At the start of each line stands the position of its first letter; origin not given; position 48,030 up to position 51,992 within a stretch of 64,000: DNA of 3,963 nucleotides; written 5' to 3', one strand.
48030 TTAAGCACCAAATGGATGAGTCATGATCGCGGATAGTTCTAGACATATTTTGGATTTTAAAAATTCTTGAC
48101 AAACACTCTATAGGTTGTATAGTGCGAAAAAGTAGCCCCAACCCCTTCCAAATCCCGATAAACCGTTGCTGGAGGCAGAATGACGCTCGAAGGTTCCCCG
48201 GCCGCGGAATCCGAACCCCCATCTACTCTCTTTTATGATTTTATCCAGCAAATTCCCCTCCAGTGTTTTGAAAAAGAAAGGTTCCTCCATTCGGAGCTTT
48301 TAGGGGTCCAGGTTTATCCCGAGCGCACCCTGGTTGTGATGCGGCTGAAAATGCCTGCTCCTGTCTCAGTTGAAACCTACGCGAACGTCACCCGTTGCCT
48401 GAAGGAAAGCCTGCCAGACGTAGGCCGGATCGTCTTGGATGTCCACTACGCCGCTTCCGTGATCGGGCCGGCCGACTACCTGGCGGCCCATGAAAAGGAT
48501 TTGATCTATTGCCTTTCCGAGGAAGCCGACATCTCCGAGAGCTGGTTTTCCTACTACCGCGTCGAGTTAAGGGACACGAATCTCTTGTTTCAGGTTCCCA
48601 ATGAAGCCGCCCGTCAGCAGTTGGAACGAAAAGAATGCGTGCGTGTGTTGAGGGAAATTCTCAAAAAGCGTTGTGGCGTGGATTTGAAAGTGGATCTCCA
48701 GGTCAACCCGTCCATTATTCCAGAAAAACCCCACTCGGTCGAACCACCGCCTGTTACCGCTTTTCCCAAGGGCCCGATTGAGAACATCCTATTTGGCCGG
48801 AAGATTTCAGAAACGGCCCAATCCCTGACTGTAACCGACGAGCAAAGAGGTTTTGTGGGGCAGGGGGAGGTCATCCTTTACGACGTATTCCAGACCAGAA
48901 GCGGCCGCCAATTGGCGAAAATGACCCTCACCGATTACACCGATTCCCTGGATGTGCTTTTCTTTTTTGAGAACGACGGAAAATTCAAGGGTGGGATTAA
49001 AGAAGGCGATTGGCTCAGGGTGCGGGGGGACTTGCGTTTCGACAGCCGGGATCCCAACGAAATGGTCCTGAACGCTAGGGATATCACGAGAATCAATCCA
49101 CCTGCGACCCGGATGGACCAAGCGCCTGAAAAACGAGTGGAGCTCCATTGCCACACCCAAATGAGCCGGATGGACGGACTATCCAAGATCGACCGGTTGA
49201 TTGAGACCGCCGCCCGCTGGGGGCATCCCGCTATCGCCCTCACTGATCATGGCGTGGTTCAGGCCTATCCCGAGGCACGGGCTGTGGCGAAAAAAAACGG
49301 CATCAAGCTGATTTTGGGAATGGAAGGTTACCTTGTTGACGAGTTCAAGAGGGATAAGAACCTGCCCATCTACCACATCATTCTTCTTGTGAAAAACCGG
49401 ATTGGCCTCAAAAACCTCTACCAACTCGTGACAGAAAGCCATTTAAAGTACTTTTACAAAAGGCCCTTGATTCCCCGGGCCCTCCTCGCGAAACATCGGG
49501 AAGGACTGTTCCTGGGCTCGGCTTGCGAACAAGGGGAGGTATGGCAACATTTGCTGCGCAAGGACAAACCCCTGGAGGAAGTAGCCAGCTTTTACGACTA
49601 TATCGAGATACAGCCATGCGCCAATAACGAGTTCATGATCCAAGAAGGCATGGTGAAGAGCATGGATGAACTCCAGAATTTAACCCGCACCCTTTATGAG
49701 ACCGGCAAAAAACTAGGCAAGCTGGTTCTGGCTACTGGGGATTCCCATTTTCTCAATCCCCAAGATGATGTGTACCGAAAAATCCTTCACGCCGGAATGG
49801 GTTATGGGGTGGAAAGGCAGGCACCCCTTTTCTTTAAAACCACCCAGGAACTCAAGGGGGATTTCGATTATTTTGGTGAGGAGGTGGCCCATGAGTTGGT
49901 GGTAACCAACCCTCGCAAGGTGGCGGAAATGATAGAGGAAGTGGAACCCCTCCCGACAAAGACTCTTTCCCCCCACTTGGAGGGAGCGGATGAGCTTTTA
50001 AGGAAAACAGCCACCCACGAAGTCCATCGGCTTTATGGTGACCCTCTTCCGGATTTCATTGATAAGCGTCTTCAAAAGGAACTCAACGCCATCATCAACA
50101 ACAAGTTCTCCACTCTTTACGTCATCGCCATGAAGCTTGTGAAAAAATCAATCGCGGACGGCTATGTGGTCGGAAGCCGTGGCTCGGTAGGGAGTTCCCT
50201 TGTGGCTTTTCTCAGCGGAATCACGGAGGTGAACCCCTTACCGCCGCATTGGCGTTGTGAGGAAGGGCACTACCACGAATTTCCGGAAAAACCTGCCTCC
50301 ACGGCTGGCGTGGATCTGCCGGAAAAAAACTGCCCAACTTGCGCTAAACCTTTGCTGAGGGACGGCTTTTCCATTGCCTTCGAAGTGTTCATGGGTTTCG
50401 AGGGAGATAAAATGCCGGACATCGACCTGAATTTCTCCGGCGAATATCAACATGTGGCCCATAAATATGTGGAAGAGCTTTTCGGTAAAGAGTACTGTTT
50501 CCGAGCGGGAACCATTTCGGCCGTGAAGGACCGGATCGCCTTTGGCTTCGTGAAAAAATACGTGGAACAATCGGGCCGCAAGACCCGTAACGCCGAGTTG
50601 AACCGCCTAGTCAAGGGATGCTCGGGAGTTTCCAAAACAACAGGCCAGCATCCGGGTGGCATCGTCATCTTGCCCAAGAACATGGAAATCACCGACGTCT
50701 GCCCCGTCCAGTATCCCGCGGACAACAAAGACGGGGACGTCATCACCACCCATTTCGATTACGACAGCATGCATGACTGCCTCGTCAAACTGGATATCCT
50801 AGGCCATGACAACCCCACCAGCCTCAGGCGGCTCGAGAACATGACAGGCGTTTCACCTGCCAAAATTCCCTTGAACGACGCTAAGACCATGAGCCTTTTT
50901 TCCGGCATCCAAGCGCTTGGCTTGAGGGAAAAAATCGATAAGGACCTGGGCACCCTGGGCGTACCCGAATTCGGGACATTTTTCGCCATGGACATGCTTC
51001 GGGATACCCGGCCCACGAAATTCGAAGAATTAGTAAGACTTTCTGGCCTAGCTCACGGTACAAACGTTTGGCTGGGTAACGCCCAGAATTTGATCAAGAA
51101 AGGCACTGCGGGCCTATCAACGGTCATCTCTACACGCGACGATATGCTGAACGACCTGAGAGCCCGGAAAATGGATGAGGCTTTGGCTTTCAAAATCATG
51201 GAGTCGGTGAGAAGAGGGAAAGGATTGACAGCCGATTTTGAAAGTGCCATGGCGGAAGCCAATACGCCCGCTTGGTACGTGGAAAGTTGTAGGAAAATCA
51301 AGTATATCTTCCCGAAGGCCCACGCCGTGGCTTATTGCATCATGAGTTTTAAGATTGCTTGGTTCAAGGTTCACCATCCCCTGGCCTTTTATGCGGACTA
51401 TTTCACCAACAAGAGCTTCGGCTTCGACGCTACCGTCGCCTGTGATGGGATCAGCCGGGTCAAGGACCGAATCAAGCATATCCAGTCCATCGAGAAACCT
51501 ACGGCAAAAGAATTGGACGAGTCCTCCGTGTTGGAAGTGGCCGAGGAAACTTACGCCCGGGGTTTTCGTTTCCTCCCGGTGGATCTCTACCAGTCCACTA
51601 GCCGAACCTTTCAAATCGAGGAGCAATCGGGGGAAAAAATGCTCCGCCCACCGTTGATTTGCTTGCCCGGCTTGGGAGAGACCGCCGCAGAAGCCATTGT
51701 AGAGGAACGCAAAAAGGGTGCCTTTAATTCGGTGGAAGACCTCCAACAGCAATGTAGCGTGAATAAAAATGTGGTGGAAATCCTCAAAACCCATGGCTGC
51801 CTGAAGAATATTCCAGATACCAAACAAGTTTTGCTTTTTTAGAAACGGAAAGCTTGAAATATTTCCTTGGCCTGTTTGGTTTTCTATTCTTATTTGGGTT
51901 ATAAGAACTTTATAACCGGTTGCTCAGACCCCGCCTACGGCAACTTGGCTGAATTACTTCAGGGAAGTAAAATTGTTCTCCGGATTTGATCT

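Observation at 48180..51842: PolC-type replicative polymerase with the proofreading exonuclease domain precisely absent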

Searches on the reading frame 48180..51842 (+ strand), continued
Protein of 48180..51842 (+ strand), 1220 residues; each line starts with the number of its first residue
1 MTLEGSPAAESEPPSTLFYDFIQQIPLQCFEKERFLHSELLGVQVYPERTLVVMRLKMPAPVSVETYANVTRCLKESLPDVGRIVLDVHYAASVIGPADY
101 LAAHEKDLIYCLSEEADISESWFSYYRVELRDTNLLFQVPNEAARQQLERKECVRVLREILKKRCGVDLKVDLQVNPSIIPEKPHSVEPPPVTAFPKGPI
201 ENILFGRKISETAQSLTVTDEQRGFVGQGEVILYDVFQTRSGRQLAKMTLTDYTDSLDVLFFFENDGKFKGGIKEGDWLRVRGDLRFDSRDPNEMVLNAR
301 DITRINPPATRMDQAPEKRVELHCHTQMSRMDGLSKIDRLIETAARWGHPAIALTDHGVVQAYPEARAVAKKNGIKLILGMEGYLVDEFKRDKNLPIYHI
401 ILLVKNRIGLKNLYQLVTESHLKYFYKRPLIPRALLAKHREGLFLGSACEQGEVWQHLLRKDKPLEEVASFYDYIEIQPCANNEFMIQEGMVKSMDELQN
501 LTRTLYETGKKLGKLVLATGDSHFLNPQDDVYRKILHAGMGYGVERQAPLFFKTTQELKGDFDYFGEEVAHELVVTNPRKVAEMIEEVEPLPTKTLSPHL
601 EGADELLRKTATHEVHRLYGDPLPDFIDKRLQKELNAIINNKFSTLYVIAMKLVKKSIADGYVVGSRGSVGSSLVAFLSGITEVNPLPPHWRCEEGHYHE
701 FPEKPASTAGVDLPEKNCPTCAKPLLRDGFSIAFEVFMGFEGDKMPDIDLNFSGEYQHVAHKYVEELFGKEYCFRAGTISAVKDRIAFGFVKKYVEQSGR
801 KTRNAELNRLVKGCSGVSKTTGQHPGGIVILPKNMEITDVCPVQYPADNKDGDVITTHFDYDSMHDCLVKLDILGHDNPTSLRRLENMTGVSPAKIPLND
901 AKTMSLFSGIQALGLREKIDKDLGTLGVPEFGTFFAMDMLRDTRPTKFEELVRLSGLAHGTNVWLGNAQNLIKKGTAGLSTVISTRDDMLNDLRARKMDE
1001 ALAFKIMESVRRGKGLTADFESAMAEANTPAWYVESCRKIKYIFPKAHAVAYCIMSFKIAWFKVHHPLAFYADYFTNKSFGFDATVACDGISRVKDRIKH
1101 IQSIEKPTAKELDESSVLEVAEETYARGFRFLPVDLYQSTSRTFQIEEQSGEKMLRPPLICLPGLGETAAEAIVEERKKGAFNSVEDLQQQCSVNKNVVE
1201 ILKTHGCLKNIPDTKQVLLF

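Call 9: find_related_loci(query=window:48180-51842:+, collection=genome_contigs, flank=10000)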
Query window:48180-51842:+ (1220 aa) in genome_contigs; peptide patterns used: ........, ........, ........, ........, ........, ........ (x = any residue, [..] = any of these).
87 stretches matched a pattern; 15 encode a relative of the query (tblastn E <= 1e-3); 15 distinct loci.
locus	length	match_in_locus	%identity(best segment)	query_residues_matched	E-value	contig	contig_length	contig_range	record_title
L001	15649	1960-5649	75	1-1220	0e+0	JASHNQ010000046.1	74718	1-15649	MAG: candidate division FCPU426 bacterium isolate JOPF001 JOPF_AWAY_contig_576305, whole genome shotgun sequence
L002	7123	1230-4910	75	3-1220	0e+0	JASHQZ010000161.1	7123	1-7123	MAG: candidate division FCPU426 bacterium isolate JOPF088 JOPF_NEAR_contig_669554, whole genome shotgun sequence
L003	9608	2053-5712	72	6-1220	0e+0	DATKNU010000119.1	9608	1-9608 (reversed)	MAG TPA_asm: bacterium isolate SMAG_U14745 k141_2105084, whole genome shotgun sequence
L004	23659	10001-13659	91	1-1220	0e+0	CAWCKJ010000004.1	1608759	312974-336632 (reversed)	MAG: candidate division FCPU426 bacterium isolate MFD01231.bin.1.41 genome assembly, contig: contig_18727, whole genome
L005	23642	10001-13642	72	10-1220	0e+0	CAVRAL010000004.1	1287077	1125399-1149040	MAG: candidate division FCPU426 bacterium isolate MFD04540.bin.1.40 genome assembly, contig: contig_4975, whole genome s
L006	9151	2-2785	80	293-1220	0e+0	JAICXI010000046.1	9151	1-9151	MAG: bacterium isolate LS_FP_2_bin.106 k141_2419955_length_9151_cov_7.0000, whole genome shotgun sequence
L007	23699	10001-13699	62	4-1220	0e+0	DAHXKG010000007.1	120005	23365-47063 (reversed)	MAG TPA_asm: candidate division FCPU426 bacterium isolate clean255 NODE_7_length_120005_cov_5.748799, whole genome shotg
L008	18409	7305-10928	66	14-1220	0e+0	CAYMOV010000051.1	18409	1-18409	MAG TPA_asm: uncultured bacterium isolate binchicken_co50_339 genome assembly, contig: NODE_3361_length_18409_cov_20.703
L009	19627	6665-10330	74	1-1220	0e+0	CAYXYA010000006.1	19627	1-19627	MAG TPA_asm: uncultured bacterium isolate SRP269290_co5_40 genome assembly, contig: NODE_696_length_19627_cov_7.675404,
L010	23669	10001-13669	75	6-1220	0e+0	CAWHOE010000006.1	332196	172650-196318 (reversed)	MAG: candidate division FCPU426 bacterium isolate MFD01223.bin.2.21 genome assembly, contig: contig_106670, whole genome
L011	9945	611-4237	63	14-1220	0e+0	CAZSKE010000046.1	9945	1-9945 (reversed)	MAG TPA_asm: uncultured bacterium isolate SRP192927_co7_443 genome assembly, contig: NODE_14160_length_9945_cov_3.462791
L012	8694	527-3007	48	398-1220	0e+0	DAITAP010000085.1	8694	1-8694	MAG TPA_asm: Caproicibacter sp. isolate CTOTU40087 NODE_4718_length_8694_cov_3.040630, whole genome shotgun sequence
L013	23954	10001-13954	48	135-1220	0e+0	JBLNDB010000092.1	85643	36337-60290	MAG: Chloroflexota bacterium isolate MAG110 PRJNA950955_bin19_renamed_91, whole genome shotgun sequence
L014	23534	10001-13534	41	272-1220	0e+0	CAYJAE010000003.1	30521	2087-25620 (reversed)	MAG TPA_asm: uncultured Staphylococcaceae bacterium isolate ERP122455_co1_146 genome assembly, contig: NODE_155_length_3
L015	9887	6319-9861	41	269-1220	0e+0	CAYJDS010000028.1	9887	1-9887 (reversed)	MAG TPA_asm: uncultured Staphylococcaceae bacterium isolate ERP122455_co1_30 genome assembly, contig: NODE_1977_length_9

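Call 27: find_encoding_contigs(protein=P0088, flank=10000, max_places=2)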
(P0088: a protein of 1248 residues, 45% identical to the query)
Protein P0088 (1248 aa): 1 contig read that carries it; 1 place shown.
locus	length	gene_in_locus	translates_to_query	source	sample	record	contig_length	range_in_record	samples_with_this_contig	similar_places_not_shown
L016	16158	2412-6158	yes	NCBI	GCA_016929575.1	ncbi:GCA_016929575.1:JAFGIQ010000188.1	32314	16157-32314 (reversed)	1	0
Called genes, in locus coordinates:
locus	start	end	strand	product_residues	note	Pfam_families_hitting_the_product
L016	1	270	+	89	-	PF03129:HGTP_anticodon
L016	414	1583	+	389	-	PF13439:Glyco_transf_4, PF13579:Glyco_trans_4_4, PF20706:GT4-conflict, PF00534:Glycos_transf_1, PF13692:Glyco_trans_1_4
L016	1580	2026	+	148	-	-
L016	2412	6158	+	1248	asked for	PF02811:PHP, PF07733:DNA_pol3_alpha, PF17657:DNA_pol3_finger, PF14579:HHH_6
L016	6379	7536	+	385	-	PF13173:AAA_14, PF13635:DUF4143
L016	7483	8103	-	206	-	PF00583:Acetyltransf_1, PF13673:Acetyltransf_10, PF13508:Acetyltransf_7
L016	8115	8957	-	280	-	PF01565:FAD_binding_4, PF02873:MurB_C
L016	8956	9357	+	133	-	-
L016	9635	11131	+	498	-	PF08529:NusA_N, PF00575:S1 (faint), PF13184:KH_NusA_1st, PF07650:KH_2 (weak), PF26594:KH_NusA_2nd, PF00633:HHH (faint), PF14520:HHH_5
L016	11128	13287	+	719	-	-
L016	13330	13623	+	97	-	PF04456:DUF503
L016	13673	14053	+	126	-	PF02033:RBFA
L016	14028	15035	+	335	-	PF01368:DHH, PF02272:DHHA1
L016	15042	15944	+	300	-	PF01509:TruB_N, PF16198:TruB_C_2 (weak)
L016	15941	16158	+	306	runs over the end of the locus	PF06574:FAD_syn, PF01687:Flavokinase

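Call 39: search_protein_representatives(protein=window:48240-51839:+)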
Query: 1200 residues. Proteins with E-value up to 0.001 (for the whole library): 18703; up to 1e-10: 10078; up to 1e-30: 2215. The best 150 are listed.
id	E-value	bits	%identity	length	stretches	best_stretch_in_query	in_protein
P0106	0.0e+00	1133.4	52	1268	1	180-1200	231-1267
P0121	0.0e+00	1127.2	51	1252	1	196-1198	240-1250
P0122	0.0e+00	1060.1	49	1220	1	180-1200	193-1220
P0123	0.0e+00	1032.3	51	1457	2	378-1200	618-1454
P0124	0.0e+00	1026.9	49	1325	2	368-1200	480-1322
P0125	0.0e+00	1022.8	48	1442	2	371-1200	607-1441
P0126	0.0e+00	1015.1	48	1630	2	367-1200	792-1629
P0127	4.2e-297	1004.9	48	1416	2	336-1197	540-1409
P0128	1.5e-293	993.2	46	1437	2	371-1200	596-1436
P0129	1.1e-290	983.7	48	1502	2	349-1200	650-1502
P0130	8.6e-289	977.4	45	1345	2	374-1200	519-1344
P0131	1.6e-288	976.5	46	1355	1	76-1200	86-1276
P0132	4.0e-288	975.2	47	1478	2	374-1199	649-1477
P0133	3.3e-287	972.2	44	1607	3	367-1200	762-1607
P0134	4.6e-287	971.7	47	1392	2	377-1200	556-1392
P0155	6.5e-270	914.9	45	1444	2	378-1200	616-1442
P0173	3.0e-260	882.9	43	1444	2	378-1196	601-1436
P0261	4.0e-210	716.9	43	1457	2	367-1190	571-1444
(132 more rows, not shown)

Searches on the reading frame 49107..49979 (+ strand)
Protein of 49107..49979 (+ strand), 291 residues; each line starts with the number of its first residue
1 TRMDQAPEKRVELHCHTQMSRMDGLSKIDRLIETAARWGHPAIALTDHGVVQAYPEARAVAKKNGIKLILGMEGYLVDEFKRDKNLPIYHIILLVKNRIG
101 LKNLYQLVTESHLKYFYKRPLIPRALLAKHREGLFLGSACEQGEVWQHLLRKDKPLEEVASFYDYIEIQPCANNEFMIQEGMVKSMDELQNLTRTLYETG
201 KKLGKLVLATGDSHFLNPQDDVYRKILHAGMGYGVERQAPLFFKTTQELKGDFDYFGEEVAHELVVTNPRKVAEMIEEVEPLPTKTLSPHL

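Call 43: predict_structure(alignment_id=A1)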
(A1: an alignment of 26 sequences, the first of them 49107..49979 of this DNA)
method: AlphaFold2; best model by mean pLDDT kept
length: 291 residues; sequences in the alignment: 26
mean_pLDDT: 89.1   pTM: 0.89
mean pLDDT of the five models: 89.1, 88.5, 86.7, 85.3, 85.1
residues with pLDDT >= 90: 197; 70-90: 63; 50-70: 27; < 50: 4
segments of 3 or more residues with pLDDT < 50: 288-291
pLDDT, mean of each block of 10 residues (from residue 1): 92 87 76 96 86 75 95 91 86 95 89 71 94 97 96 97 98 92 96 98 98 90 79 69 96 98 99 95 57 42
secondary structure, 60 per line:
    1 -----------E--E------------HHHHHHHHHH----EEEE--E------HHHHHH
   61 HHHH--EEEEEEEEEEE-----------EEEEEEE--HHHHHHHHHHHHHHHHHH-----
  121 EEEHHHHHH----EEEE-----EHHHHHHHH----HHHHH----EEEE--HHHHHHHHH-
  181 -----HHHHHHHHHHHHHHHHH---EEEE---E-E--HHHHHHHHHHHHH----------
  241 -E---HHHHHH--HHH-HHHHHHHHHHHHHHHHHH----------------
elements in order: H28-37 E42-45 H55-64 E67-77 E89-95 H98-115 E121-123 H124-129 E134-137 H144-151 H156-160 E165-168 H171-179 H186-202 E206-209 H218-230 H246-251 H258-275

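Call 47: fold_search(model_id=the predicted structure, library=pdb)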
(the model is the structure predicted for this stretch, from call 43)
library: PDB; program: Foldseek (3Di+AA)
matches with E <= 10: 1063; with E <= 0.001: 28
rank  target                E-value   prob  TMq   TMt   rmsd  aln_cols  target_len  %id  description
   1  3f2b_A                1.6e-30  1.00  0.87  0.26   2.8       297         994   42  DNA Polymerase PolC from Geobacillus kaustophilus complex with DNA, dGTP, Mg and Zn (released 2009-01-20)
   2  3f2c_A                4.1e-30  1.00  0.87  0.26   2.7       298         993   42  DNA Polymerase PolC from Geobacillus kaustophilus complex with DNA, dGTP and Mn (released 2009-01-20)
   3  9qrl_A                1.2e-28  1.00  0.90  0.25   6.6       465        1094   28  DNA polymerase with inhibitor #2 (released 2025-09-24)
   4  9qrn_A                1.1e-27  1.00  0.90  0.24   6.3       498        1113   26  DNA polymerase without DNA or inhibitor (released 2025-09-24)
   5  9qpc_A                1.2e-27  1.00  0.92  0.23   3.6       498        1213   26  DNA polymerase with inhibitor (released 2025-09-24)
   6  7pu7_A                3.2e-19  1.00  0.75  0.22   3.7       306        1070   23  DNA polymerase from M. tuberculosis (released 2022-02-23)
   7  4iqj_C                4.4e-19  1.00  0.77  0.20   3.1       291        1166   27  Structure of PolIIIalpha-Tauc-DNA complex suggests an atomic model of the replisome (released 2013-03-13)
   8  3e0d_A                5.3e-19  1.00  0.78  0.21   3.0       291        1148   26  Insights into the Replisome from the Crystral Structure of the Ternary Complex of the Eubacterial DNA Polymerase III a (released 2008-09-23)
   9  4jom                  6.3e-19  1.00  0.76  0.26   3.4       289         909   24  Structure of E. coli Pol III 3mPHP mutant (released 2013-05-29)
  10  2hpi                  1.2e-18  1.00  0.78  0.21   3.0       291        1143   27  Eubacterial and Eukaryotic Replicative DNA Polymerases are not Homologous: X-ray Structure of DNA Polymerase III (released 2006-09-19)
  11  2hqa                  1.3e-18  1.00  0.76  0.26   3.3       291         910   22  Crystal structure of the catalytic alpha subunit of E. Coli replicative DNA polymerase III (released 2006-09-19)
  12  4gx9_C                2.2e-18  1.00  0.76  0.70   3.4       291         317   22  Crystal structure of a DNA polymerase III alpha-epsilon chimera (released 2013-04-03)
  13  5fkw_A                2.4e-18  1.00  0.76  0.25   3.0       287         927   23  cryo-EM structure of the E. coli replicative DNA polymerase complex bound to DNA (DNA polymerase III alpha, beta, epsi (released 2015-11-25)
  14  5fkv_A                3.6e-18  1.00  0.75  0.21   5.9       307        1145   22  cryo-EM structure of the E. coli replicative DNA polymerase complex bound to DNA (DNA polymerase III alpha, beta, epsi (released 2015-11-25)
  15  4iqj_A                6.0e-18  1.00  0.77  0.21   3.0       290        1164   27  Structure of PolIIIalpha-Tauc-DNA complex suggests an atomic model of the replisome (released 2013-03-13)
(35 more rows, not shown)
